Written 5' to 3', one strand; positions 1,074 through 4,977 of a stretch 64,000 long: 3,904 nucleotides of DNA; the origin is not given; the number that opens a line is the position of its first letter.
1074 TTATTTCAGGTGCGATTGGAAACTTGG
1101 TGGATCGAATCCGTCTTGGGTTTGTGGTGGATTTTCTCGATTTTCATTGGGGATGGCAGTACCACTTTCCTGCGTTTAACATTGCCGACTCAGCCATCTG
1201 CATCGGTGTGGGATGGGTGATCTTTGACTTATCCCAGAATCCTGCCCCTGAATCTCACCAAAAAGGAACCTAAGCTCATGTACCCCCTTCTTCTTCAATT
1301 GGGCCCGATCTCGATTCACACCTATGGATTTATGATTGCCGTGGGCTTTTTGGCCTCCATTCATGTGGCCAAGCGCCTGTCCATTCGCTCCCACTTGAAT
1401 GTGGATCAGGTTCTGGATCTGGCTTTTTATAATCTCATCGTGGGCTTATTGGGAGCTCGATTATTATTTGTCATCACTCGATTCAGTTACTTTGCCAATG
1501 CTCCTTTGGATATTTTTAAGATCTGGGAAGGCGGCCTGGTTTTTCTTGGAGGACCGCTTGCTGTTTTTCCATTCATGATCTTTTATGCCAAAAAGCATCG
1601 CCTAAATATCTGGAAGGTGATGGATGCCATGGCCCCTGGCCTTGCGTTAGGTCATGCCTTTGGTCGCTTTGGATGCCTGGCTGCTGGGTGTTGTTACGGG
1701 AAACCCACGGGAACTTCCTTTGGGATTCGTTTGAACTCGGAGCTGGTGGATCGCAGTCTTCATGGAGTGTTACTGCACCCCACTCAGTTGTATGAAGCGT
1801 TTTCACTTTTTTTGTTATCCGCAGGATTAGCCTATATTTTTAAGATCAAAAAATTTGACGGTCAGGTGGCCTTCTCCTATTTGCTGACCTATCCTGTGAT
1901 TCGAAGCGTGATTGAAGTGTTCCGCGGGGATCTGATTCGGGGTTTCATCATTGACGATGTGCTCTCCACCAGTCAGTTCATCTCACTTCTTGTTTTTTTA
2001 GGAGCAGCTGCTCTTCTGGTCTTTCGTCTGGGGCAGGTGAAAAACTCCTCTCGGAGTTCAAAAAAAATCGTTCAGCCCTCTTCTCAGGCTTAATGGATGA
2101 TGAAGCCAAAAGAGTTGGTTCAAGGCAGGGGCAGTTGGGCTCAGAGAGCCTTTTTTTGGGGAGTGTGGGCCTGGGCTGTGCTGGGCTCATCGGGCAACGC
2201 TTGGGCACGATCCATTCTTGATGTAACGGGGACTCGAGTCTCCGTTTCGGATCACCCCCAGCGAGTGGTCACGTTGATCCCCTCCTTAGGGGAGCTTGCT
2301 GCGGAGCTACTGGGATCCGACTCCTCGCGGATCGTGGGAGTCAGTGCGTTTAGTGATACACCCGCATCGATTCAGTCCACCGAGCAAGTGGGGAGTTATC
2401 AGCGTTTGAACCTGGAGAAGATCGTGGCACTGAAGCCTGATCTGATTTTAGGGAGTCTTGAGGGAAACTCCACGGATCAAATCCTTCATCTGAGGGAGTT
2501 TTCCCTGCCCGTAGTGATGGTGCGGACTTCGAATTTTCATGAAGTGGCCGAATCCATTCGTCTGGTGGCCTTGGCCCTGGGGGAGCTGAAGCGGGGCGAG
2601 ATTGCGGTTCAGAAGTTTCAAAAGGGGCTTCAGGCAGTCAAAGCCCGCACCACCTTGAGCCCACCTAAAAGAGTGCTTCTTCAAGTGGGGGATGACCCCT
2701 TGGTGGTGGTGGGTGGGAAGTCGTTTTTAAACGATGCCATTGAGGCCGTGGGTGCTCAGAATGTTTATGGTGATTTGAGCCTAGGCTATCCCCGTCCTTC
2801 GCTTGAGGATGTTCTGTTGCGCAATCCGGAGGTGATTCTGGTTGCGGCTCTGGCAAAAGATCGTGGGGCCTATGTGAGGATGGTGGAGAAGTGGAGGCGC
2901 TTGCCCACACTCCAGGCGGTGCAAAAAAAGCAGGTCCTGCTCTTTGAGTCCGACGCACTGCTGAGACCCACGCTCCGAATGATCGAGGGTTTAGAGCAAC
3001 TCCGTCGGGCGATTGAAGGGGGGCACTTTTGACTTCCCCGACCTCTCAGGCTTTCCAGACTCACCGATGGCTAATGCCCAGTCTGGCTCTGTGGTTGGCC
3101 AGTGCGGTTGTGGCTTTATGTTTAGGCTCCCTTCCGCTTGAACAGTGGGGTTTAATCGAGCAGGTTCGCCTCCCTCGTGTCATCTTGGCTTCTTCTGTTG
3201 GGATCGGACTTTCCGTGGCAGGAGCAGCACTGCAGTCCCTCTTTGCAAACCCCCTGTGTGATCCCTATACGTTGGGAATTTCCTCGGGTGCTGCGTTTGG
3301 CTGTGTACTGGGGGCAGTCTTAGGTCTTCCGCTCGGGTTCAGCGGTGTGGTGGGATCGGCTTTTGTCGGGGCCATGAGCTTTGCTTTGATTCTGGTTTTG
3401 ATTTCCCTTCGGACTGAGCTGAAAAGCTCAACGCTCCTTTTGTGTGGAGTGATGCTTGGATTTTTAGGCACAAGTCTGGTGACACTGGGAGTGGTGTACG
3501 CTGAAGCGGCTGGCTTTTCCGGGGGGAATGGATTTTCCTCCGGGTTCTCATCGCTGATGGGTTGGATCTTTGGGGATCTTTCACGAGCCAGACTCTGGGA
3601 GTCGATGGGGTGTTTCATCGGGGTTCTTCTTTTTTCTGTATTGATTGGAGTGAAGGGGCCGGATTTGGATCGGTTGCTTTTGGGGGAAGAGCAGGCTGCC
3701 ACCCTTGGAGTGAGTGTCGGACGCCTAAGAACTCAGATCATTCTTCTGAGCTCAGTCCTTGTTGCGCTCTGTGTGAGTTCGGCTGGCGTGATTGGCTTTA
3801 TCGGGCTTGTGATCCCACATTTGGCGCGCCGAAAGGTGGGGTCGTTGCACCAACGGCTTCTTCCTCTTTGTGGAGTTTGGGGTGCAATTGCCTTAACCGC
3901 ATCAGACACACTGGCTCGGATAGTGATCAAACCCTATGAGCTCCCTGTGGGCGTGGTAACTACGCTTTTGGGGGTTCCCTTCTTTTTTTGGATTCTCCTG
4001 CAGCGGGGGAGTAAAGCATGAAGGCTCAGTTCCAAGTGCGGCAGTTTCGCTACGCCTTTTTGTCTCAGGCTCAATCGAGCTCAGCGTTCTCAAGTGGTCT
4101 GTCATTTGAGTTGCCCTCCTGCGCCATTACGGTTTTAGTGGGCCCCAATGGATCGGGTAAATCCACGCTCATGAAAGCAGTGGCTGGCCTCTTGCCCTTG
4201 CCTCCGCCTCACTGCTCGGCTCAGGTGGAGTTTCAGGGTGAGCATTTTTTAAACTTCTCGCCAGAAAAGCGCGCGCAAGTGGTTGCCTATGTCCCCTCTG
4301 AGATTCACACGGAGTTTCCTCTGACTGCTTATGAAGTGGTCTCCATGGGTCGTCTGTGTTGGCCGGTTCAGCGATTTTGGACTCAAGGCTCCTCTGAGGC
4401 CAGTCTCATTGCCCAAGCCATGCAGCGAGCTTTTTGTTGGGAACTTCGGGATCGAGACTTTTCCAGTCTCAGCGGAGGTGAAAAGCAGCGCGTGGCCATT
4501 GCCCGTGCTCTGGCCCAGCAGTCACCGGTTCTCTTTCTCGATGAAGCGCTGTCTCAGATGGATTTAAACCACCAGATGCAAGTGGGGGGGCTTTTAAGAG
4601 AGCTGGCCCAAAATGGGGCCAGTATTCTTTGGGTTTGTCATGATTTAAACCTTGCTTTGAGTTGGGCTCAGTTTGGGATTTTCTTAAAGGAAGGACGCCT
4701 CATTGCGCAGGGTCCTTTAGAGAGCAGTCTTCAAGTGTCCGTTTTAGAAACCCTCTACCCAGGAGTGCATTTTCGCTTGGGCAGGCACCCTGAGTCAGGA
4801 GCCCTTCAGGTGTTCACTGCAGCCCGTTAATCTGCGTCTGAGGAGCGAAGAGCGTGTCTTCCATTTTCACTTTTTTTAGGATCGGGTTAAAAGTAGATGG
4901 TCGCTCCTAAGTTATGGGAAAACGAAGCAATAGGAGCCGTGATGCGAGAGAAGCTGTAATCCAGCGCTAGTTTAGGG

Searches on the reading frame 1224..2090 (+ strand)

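Call 35: search_protein_families(library=pfam, proteins=[window:1224-2090:+], max_evalue=0.001)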
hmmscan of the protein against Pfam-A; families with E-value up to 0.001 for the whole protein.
window:1224-2090:+ (289 aa): 1 family
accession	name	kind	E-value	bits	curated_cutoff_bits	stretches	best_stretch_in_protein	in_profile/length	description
PF01790.23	LGT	-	8.6e-61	205.7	24.9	1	21-266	1-239/240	Prolipoprotein diacylglyceryl transferase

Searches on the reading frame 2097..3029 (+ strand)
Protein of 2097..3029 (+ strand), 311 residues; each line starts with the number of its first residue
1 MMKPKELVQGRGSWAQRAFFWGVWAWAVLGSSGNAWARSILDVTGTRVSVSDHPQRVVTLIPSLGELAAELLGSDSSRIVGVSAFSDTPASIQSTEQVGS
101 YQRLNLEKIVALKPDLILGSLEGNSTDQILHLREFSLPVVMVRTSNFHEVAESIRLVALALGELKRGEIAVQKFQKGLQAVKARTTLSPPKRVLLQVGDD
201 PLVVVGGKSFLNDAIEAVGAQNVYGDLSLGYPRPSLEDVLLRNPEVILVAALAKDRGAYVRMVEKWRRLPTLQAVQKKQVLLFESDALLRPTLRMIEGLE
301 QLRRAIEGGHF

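Call 35: search_protein_families(library=pfam, proteins=[window:2097-3029:+], max_evalue=0.001)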
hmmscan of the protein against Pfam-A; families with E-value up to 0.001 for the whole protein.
window:2097-3029:+ (311 aa): 1 family
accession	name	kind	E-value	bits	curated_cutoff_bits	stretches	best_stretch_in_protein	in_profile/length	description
PF01497.23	Peripla_BP_2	-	4.3e-27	95.5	27.5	1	66-285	10-233/235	Periplasmic binding protein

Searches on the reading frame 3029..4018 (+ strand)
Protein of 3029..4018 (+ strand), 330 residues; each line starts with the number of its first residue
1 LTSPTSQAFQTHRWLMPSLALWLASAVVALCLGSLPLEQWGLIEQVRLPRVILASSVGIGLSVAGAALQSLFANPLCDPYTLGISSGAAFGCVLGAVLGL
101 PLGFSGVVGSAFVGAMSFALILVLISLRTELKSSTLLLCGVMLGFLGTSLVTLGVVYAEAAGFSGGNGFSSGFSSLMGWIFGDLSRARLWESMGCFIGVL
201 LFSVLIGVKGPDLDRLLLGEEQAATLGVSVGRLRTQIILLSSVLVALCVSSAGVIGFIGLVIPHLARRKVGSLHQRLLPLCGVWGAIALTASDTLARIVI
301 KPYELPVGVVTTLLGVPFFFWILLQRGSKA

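Call 35: search_protein_families(library=pfam, proteins=[window:3029-4018:+], max_evalue=0.001)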
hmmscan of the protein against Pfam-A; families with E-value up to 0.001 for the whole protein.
window:3029-4018:+ (330 aa): 2 families
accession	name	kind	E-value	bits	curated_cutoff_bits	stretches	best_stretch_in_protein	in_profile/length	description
PF01032.23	FecCD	-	1e-72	245.3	26.5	1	38-324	33-310/311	FecCD transport family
PF00950.22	ABC-3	-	5.4e-05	23.3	20.1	1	85-319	35-251/258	ABC 3 transport family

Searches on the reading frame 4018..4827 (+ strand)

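Call 35: search_protein_families(library=pfam, proteins=[window:4018-4827:+], max_evalue=0.001)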
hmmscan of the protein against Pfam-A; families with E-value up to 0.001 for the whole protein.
window:4018-4827:+ (270 aa): 6 families
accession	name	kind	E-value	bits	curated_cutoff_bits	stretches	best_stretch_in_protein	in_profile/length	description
PF00005.33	ABC_tran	-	2.7e-24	86.8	25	1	27-178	3-136/137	ABC transporter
PF02463.25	SMC_N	-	2.5e-10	40.6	40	2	36-56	25-45/220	RecF/RecN/SMC N terminal domain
PF13304.12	AAA_21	-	1.9e-08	35.1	27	1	37-58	1-22/304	AAA domain, putative AbiEii toxin, Type IV TA system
PF13555.12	AAA_29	-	1.8e-05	24.8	27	1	36-59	23-46/61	P-loop containing region of AAA domain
PF13476.12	AAA_23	-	4.6e-05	24.6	27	1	28-56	13-40/201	AAA domain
PF00004.35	AAA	-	0.00013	22.8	21.2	0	39-60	2-23/131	ATPase family associated with various cellular activities (AAA)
